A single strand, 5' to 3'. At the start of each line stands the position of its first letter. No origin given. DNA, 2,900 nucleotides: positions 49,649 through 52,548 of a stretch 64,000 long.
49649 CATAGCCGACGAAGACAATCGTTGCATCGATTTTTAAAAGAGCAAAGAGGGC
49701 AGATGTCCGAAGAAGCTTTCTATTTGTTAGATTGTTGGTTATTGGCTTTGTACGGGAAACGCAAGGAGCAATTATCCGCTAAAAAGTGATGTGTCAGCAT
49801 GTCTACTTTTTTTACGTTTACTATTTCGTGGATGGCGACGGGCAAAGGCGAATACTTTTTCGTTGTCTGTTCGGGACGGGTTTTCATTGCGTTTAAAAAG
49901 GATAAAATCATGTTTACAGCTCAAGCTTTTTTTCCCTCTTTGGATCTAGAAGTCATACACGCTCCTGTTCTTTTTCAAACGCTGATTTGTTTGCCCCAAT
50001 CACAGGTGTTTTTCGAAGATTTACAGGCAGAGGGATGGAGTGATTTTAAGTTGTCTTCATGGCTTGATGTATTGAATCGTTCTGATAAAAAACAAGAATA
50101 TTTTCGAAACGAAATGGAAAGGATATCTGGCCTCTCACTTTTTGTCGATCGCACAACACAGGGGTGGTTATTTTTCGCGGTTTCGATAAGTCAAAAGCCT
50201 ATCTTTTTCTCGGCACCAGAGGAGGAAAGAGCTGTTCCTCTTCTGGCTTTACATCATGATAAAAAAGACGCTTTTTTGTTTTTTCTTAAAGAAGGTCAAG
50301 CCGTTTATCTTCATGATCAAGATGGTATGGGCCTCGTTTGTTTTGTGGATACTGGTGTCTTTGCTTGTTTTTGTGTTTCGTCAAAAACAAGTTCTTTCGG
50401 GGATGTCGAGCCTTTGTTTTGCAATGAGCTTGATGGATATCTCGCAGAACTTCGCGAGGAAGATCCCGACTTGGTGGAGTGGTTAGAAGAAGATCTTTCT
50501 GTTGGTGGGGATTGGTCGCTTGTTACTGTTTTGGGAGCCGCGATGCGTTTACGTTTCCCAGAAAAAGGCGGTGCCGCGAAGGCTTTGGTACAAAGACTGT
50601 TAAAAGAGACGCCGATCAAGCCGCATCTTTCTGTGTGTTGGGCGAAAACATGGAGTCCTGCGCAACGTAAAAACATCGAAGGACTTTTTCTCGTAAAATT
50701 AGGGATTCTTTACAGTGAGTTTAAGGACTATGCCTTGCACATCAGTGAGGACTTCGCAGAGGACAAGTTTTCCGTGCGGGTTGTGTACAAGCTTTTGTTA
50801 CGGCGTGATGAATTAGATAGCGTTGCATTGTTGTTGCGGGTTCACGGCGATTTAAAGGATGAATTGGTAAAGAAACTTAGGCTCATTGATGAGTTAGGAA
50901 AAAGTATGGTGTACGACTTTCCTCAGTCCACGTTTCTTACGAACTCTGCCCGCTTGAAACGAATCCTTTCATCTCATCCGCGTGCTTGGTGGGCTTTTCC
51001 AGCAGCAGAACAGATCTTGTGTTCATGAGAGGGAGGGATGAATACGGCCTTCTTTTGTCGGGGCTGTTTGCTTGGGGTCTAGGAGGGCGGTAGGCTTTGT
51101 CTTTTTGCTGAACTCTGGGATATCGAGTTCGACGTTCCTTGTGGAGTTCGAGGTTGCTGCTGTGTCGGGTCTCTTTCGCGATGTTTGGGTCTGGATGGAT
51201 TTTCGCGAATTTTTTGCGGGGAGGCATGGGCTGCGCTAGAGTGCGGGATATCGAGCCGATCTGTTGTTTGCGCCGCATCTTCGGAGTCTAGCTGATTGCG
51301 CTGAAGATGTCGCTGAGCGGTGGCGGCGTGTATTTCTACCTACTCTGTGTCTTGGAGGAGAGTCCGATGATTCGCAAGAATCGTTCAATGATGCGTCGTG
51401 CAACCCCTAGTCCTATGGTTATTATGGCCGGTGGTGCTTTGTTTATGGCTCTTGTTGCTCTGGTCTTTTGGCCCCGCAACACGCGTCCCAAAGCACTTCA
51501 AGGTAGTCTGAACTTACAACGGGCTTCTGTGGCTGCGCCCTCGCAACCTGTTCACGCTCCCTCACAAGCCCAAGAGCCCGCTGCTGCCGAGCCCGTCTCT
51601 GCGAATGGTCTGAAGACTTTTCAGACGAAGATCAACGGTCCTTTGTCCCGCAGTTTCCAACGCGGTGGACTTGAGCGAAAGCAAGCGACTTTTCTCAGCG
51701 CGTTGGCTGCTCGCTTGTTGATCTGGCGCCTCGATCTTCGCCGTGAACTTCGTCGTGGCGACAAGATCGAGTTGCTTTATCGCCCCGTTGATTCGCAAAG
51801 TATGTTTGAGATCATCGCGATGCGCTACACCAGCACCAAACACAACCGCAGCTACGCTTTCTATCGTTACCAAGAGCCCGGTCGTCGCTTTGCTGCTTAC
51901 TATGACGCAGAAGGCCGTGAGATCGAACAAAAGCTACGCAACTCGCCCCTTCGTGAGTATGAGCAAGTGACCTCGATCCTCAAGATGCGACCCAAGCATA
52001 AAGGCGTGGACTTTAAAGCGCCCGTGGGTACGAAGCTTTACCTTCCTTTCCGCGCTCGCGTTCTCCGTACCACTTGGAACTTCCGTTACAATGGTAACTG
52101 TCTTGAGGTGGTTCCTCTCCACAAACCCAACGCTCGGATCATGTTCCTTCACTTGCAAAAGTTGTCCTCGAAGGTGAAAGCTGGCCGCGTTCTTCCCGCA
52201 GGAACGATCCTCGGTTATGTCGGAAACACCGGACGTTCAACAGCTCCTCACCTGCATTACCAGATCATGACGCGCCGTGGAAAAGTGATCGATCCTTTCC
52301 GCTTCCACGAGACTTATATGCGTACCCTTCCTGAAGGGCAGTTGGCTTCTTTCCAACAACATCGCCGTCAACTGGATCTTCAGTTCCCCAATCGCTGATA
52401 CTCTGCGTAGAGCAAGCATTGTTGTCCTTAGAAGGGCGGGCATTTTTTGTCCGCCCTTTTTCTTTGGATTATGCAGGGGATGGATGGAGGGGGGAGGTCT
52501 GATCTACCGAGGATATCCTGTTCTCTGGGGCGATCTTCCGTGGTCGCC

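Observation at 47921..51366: Low-GC three-gene island (ankyrin protein, ECF-like sigma candidate, orphan 372-409 aa protein) inserted between housekeeping-type genes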

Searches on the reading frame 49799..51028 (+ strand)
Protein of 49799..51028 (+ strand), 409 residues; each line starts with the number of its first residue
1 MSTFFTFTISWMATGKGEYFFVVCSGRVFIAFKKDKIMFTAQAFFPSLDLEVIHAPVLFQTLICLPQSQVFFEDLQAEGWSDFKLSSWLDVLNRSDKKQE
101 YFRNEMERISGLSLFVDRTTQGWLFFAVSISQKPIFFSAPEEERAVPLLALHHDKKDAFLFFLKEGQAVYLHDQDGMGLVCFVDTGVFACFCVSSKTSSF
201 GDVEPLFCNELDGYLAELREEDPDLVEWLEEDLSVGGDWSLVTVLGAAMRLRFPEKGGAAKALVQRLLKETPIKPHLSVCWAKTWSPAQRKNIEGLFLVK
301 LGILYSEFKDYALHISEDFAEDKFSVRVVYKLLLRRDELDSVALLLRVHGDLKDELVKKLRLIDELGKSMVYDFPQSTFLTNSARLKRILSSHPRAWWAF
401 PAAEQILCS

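Call 5: search_protein_families(library=pfam, proteins=[window:49799-51028:+], max_evalue=1)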
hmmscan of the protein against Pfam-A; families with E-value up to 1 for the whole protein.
window:49799-51028:+ (409 aa): 0 families

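Call 6: search_protein_families(library=ncbifam, proteins=[window:49799-51028:+], max_evalue=1)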
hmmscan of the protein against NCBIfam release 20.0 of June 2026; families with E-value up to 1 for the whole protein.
window:49799-51028:+ (409 aa): 0 families

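Call 7: search_protein_families(library=padloc, proteins=[window:49799-51028:+], max_evalue=1)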
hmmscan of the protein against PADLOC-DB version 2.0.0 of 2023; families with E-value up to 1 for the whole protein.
window:49799-51028:+ (409 aa): 0 families

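Call 8: search_protein_families(library=phrogs, proteins=[window:49799-51028:+], max_evalue=1)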
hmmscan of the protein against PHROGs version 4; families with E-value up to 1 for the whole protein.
window:49799-51028:+ (409 aa): 0 families

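Call 9: find_homologous_proteins(query=window:49799-51028:+, max_evalue=0.01)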
Query window:49799-51028:+ (409 aa): 1 proteins with E <= 0.01 among 6633 candidates.
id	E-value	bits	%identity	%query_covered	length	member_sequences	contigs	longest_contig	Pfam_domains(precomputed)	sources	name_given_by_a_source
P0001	1.3e-267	905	100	97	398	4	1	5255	-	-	-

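Call 19: find_encoding_contigs(protein=P0001, flank=10000, max_places=10)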
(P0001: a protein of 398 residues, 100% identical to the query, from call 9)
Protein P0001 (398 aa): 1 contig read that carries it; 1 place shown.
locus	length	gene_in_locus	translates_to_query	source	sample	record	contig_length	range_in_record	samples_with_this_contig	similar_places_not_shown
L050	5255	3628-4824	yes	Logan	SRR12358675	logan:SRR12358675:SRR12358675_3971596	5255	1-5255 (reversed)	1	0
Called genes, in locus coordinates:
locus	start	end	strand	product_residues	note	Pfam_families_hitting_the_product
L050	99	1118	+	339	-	PF12802:MarR_2, PF00583:Acetyltransf_1, PF13673:Acetyltransf_10, PF13508:Acetyltransf_7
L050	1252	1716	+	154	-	PF13673:Acetyltransf_10, PF00583:Acetyltransf_1, PF13508:Acetyltransf_7, PF14542:Acetyltransf_CG (faint)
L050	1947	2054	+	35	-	-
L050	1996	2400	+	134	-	PF00023:Ank (faint), PF12796:Ank_2, PF13606:Ank_3 (faint), PF13637:Ank_4 (faint)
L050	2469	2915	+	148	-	-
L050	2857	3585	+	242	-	-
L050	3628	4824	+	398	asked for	-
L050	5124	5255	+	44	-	?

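Call 27: predict_structure(protein=window:49799-51028:+)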
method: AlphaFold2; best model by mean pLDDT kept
length: 409 residues; sequences in the alignment: 1
mean_pLDDT: 35.8   pTM: 0.22
mean pLDDT of the five models: 35.8, 33.7, 33.4, 31.4, 29.5
residues with pLDDT >= 90: 0; 70-90: 0; 50-70: 7; < 50: 402
segments of 3 or more residues with pLDDT < 50: 1-20, 22-215, 225-227, 229-409
pLDDT, mean of each block of 10 residues (from residue 1): 36 45 45 38 29 22 24 30 33 35 33 30 30 29 31 35 37 39 34 34 28 47 49 34 35 38 41 29 35 42 38 37 32 35 35 42 40 39 44 40 39
secondary structure, 60 per line:
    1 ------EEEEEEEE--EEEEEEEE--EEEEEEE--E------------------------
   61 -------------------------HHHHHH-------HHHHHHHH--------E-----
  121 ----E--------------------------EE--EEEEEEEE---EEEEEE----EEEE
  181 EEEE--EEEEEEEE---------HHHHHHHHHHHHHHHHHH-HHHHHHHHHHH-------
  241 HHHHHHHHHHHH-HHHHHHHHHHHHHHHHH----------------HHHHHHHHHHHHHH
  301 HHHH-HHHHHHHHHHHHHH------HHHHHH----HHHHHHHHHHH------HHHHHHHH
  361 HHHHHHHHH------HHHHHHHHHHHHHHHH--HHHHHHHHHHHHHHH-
elements in order: E7-14 E17-24 E27-33 H86-91 H99-106 E156-163 E167-172 E177-184 E187-194 H204-221 H223-233 H241-252 H254-270 H287-304 H306-319 H326-331 H336-346 H353-369 H376-391 H394-408

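Call 58: find_related_loci(query=A4, collection=metagenome_contigs, flank=10000)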
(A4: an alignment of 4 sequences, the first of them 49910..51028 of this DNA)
Query A4 (372 aa) in metagenome_contigs; peptide patterns used: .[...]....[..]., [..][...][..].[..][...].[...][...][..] (x = any residue, [..] = any of these).
600 stretches matched a pattern, but none encodes a relative of the query by tblastn (E <= 1e-3).

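Call 59: find_related_loci(query=A4, collection=viral_contigs, flank=10000)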
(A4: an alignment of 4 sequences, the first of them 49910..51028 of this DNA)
Query A4 (372 aa) in viral_contigs; peptide patterns used: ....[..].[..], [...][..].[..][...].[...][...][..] (x = any residue, [..] = any of these).
58 stretches matched a pattern, but none encodes a relative of the query by tblastn (E <= 1e-3).

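Call 68: search_solved_structures(query=A4, max_evalue=10, show_alignments=2)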
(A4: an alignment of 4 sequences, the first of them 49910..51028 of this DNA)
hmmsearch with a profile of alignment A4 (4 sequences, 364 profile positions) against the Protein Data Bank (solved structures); distinct sequences matched with E-value up to 10: 4.
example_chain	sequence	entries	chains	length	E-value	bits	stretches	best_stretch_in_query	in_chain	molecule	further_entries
7sq3_A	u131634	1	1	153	0.11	14.8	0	91-114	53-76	Designed trefoil knot protein, variant 1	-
6j4j_H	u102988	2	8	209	0.9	11.7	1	11-77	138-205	Ferritin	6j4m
6ij1_A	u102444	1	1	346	1.1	11.4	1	33-74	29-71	Prenylcyclase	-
7sq4_A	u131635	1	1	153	1.6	10.9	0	90-114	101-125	Designed trefoil knot protein, variant 2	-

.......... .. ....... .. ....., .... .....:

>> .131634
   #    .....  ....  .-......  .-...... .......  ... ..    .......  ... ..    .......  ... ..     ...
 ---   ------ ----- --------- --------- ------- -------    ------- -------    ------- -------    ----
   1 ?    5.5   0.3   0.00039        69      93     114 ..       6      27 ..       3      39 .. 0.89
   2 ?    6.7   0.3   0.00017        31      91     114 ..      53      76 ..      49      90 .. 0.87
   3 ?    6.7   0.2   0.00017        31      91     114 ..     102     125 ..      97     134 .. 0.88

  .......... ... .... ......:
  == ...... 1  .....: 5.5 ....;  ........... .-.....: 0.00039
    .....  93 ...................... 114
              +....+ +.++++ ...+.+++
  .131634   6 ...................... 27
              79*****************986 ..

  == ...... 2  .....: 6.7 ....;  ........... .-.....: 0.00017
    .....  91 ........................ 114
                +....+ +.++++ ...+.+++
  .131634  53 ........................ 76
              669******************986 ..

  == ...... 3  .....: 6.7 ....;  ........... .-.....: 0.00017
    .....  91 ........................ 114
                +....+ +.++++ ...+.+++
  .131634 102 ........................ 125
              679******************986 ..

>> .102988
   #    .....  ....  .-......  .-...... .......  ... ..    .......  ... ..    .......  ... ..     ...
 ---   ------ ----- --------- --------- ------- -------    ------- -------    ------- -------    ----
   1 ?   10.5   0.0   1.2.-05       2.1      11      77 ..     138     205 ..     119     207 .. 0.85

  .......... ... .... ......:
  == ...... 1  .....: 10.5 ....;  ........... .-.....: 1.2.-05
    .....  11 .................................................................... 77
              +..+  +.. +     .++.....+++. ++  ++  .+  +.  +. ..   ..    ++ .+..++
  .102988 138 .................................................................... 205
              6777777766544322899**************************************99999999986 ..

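Call 84: search_dna_similar(query=window:49910-51028:+, collection=plasmids, mode=protein, max_evalue=0.001, max_rows=10)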
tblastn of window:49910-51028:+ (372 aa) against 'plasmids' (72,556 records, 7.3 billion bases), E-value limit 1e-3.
No match.

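Call 85: search_dna_similar(query=window:49910-51028:+, collection=phages, mode=protein, max_evalue=0.001, max_rows=10)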
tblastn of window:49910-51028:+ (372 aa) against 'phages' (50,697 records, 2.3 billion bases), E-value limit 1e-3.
No match.

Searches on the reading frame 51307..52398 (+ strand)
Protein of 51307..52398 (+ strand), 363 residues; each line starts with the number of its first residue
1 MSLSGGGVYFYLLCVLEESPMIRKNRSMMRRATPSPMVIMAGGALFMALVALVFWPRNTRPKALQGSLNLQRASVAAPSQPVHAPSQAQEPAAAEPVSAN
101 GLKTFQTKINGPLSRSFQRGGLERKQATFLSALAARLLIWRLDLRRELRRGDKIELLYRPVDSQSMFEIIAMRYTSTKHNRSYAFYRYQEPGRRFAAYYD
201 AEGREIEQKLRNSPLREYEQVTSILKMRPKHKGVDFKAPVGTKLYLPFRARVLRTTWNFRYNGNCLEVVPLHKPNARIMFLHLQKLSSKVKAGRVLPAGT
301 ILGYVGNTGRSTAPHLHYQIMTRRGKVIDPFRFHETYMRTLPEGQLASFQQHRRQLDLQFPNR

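Call 5: search_protein_families(library=pfam, proteins=[window:51307-52398:+], max_evalue=1)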
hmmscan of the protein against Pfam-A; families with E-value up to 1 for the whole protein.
window:51307-52398:+ (363 aa): 2 families
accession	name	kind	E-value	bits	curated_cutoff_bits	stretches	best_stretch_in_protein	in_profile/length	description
PF01551.29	Peptidase_M23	-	4.9e-18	65.6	28.7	1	230-330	2-96/96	Peptidase family M23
PF21268.3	Helic-prim_T7_N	-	0.22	12.2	27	1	195-212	33-50/59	Bacteriophage T7 DNA helicase/primase, N-terminal a+b fold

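Call 6: search_protein_families(library=ncbifam, proteins=[window:51307-52398:+], max_evalue=1)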
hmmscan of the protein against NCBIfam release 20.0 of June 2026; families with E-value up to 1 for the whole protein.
window:51307-52398:+ (363 aa): 7 families
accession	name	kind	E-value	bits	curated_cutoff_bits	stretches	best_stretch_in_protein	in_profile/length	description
NF053825.1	PdgNdpepShyA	equivalog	6.6e-21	74.5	700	1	107-358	170-417/425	peptidoglycan DD-endopeptidase ShyA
NF053824.1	PdgNdpepShyC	equivalog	1.5e-18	66.9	700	1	135-321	194-381/429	peptidoglycan DD-endopeptidase ShyC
NF008652.0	PRK11649.1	equivalog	5e-15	55.1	341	1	105-325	187-402/439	murein DD-endopeptidase MepM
NF052530.1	Heli_ShapePgp3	exception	5.7e-12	45.3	300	1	229-335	165-265/270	peptidoglycan metallopeptidase Pgp3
NF004799.0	PRK06148.1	subfamily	1.5e-06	26.5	1128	1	226-323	436-540/1015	hypothetical protein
NF052336.1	PdgHdaseHSB100310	equivalog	0.0012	18.3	500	1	226-322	48-143/316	peptidoglycan hydrolase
NF008644.1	PRK11637.1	equivalog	0.063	12.3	270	1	225-331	280-380/385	murein hydrolase activator EnvC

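Call 12: find_related_loci(query=window:51307-52398:+, collection=genome_contigs, flank=10000)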
Query window:51307-52398:+ (363 aa) in genome_contigs; peptide patterns used: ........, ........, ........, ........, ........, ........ (x = any residue, [..] = any of these).
142 stretches matched a pattern; 49 encode a relative of the query (tblastn E <= 1e-3); 49 distinct loci.
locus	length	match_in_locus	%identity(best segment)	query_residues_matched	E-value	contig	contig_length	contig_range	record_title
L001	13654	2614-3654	79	15-363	0e+0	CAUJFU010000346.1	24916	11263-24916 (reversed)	MAG: Myxococcota bacterium isolate KLAP109 genome assembly, contig: KLAP109_97487, whole genome shotgun sequence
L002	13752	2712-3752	79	15-363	0e+0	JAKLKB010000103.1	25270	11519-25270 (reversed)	MAG: Myxococcota bacterium isolate MAG.451 MAG.451-scaffold_1359, whole genome shotgun sequence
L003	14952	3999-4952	49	34-357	3e-89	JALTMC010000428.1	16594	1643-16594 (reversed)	MAG: Myxococcales bacterium isolate S139_metabat1_scaf2bin.108 S139_NODE_2944_length_16594_cov_1.346633, whole genome sh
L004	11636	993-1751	43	101-357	3e-64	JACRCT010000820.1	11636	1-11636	MAG: Deltaproteobacteria bacterium isolate NC_groundwater_1653_Pr3_B-0.1um_69_9 SR-2_scaffold_141_2660542, whole genome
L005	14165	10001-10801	41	101-357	7e-64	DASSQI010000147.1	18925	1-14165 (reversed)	MAG TPA_asm: Anaeromyxobacteraceae bacterium isolate SMAG_U458 k141_1896856, whole genome shotgun sequence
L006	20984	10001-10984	36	35-361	2e-61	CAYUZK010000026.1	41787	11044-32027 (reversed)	MAG TPA_asm: uncultured Archangium sp. isolate SRP319275_co1_276 genome assembly, contig: NODE_701_length_41787_cov_8.83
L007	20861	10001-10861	38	74-357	1e-59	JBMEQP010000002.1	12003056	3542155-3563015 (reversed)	Cystobacter fuscus strain NCWS contig_1, whole genome shotgun sequence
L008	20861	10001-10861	38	74-357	2e-59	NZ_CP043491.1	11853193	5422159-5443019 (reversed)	Cystobacter fuscus strain Cbf 10 chromosome, complete genome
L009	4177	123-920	43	86-357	7e-59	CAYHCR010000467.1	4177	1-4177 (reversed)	MAG TPA_asm: uncultured Myxococcales bacterium isolate ERP119702_co1_232 genome assembly, contig: NODE_34093_length_4177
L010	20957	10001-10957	37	57-357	4e-58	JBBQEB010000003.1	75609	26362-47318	MAG: Myxococcales bacterium isolate Co_metawrap_1128 Cmw_1128_k141_11037434_length_75609_cov_10.9995, whole genome shotg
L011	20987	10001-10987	36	30-361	3e-58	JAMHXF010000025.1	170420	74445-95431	MAG: Archangium sp. isolate UR_AS_maxbin.062 k201_2101155, whole genome shotgun sequence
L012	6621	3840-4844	36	35-362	9e-58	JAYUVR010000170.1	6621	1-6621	MAG: Archangium sp. isolate GL124_DN_metabinner_4 GL124_DN_metabinner_4_169, whole genome shotgun sequence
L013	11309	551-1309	40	101-357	2e-57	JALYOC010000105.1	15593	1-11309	MAG: Myxococcota bacterium isolate MDV bin1 SD1454-56_k127_50321, whole genome shotgun sequence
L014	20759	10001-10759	39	101-357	3e-57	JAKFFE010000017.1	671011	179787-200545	MAG: Myxococcaceae bacterium isolate LC092 contig-124_0, whole genome shotgun sequence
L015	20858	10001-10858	39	89-357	2e-57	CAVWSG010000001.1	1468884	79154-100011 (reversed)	MAG: uncultured delta proteobacterium isolate MFD05442.bin.2.332 genome assembly, contig: contig_1653, whole genome shot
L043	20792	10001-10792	35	81-350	1e-47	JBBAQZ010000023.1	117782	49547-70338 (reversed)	MAG: Myxococcaceae bacterium isolate EUL_206 ctg23-EUL_206, whole genome shotgun sequence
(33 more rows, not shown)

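Call 65: search_solved_structures(query=L043:13579-14205:+, max_evalue=0.001, show_alignments=5)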
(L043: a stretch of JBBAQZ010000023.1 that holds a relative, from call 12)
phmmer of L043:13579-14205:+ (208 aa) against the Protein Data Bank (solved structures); distinct sequences matched with E-value up to 0.001: 20.
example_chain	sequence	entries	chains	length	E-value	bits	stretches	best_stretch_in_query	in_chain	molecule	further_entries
9m9d_F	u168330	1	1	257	6.6e-13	52.2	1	47-200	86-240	ECF RNA polymerase sigma factor SigE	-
9m9e_F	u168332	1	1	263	7.1e-13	52.1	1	47-200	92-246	ECF RNA polymerase sigma factor SigE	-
9m98_F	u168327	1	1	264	7.1e-13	52.1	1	47-200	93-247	ECF RNA polymerase sigma factor SigE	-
5wuq_A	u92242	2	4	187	2.6e-11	47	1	44-198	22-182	ECF RNA polymerase sigma factor SigW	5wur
6jcy_F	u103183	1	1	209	3.6e-10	43.2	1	55-205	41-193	ECF RNA polymerase sigma factor SigH,ECF RNA polymerase sigma factor SigE,ECF RNA polymera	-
1or7_A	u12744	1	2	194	3.7e-09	39.9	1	56-195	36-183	RNA polymerase sigma-E factor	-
6dv9_F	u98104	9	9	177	4.9e-09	39.5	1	45-200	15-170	ECF RNA polymerase sigma factor SigL | RNA polymerase sigma factor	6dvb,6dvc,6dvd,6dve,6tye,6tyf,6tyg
6jbq_F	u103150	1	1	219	5.5e-09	39.4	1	56-195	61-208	ECF RNA polymerase sigma-E factor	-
5zx2_F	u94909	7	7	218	3e-08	37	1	55-205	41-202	ECF RNA polymerase sigma factor SigH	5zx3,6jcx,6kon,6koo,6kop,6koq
4cxf_A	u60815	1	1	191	1.3e-07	34.9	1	52-201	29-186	RNA POLYMERASE SIGMA FACTOR CNRH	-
6in7_B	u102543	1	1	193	2.2e-07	34.1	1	55-200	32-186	RNA polymerase sigma-H factor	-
8z6g_B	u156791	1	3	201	2.4e-07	34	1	55-200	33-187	RNA polymerase sigma factor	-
7qh5_A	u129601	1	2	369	9.4e-07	32.1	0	118-197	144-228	RNA polymerase sigma factor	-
2q1z_A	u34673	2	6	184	1.6e-06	31.4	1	46-194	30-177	RpoE, ECF SigE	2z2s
6jhe_A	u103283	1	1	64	2.7e-06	30.6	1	148-198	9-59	ECF RNA polymerase sigma factor SigW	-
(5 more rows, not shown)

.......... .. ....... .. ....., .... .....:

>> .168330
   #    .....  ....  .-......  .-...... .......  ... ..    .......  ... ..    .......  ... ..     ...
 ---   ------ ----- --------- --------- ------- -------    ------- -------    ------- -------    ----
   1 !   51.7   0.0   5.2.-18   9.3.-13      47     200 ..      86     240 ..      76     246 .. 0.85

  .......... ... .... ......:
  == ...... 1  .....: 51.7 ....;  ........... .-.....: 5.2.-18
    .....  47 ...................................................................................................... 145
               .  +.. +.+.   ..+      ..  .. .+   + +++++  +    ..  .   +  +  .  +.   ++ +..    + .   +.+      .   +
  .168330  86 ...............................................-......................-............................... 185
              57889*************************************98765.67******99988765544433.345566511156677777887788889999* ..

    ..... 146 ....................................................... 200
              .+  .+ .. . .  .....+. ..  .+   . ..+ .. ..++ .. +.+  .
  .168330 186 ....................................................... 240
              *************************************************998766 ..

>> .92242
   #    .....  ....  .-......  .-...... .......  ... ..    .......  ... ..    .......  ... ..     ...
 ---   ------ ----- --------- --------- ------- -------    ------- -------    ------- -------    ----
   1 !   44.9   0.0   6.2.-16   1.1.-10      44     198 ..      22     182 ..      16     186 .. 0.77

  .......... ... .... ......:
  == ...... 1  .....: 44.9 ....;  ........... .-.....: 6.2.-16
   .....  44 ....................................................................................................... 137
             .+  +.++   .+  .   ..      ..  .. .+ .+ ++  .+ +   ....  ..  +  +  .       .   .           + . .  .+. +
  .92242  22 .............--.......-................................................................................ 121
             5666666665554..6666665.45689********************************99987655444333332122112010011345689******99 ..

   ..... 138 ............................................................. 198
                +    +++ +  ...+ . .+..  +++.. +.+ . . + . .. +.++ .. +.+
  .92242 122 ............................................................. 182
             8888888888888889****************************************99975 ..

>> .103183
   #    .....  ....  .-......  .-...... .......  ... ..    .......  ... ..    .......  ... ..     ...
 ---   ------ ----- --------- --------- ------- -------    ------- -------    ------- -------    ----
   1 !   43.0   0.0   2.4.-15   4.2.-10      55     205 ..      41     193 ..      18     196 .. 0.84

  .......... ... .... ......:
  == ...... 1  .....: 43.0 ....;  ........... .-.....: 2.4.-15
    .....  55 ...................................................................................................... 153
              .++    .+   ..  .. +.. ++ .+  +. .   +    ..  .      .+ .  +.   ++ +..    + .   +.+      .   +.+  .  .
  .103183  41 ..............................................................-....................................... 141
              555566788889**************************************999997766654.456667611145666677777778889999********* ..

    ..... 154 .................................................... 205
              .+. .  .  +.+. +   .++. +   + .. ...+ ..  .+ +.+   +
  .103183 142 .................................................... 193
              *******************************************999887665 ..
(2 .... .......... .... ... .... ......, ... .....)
